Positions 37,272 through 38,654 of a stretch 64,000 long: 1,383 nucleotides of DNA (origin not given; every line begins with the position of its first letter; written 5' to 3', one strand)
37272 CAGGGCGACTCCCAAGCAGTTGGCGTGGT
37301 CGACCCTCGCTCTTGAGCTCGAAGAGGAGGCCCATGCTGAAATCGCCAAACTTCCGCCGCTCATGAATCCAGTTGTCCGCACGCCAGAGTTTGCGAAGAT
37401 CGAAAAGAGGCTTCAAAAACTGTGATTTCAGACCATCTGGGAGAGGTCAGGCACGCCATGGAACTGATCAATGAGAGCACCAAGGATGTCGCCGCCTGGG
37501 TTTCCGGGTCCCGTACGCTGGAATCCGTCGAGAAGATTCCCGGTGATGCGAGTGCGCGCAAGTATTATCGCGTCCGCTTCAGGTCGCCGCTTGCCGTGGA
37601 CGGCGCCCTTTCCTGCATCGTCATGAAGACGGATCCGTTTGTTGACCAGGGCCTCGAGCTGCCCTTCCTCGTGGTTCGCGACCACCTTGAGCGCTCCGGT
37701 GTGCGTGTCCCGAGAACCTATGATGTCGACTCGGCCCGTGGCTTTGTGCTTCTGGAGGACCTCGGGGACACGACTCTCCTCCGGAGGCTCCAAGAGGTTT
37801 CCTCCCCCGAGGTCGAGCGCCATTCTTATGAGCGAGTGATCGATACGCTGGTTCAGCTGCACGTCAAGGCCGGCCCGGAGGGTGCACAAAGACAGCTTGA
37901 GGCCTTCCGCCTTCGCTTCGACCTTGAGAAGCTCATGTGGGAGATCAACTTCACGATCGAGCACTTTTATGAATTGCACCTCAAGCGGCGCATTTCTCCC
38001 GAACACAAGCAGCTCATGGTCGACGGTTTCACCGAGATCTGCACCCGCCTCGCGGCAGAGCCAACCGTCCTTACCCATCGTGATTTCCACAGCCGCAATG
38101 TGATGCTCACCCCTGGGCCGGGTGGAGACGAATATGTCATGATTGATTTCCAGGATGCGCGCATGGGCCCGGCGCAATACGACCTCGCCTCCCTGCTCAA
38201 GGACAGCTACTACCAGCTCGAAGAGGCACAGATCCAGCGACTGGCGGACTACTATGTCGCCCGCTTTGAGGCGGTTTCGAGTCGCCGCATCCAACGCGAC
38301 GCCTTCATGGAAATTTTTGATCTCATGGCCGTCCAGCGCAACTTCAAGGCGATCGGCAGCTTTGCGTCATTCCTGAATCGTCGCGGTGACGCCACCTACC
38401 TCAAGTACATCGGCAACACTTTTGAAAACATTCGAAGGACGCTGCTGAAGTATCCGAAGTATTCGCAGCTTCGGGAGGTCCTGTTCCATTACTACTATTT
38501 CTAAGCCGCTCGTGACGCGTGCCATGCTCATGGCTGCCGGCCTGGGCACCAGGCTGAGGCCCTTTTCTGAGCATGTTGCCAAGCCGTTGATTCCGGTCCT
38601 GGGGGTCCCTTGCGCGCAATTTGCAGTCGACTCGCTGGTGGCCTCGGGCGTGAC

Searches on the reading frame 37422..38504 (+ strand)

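Call 67: search_protein_families(library=pfam, proteins=[window:37422-38504:+], max_evalue=0.001)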
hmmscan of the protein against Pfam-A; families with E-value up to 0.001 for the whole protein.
window:37422-38504:+ (360 aa): 3 families
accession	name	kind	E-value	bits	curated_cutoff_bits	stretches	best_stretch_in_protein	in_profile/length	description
PF01636.29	APH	-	5.8e-25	88.9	23.2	1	36-278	2-229/239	Phosphotransferase enzyme family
PF02958.26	EcKL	-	3.7e-09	36.8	22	1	195-283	195-286/294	Ecdysteroid kinase-like family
PF07914.17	DUF1679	-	0.00064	19.2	24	1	196-280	250-337/414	Uncharacterized oxidoreductase dhs-27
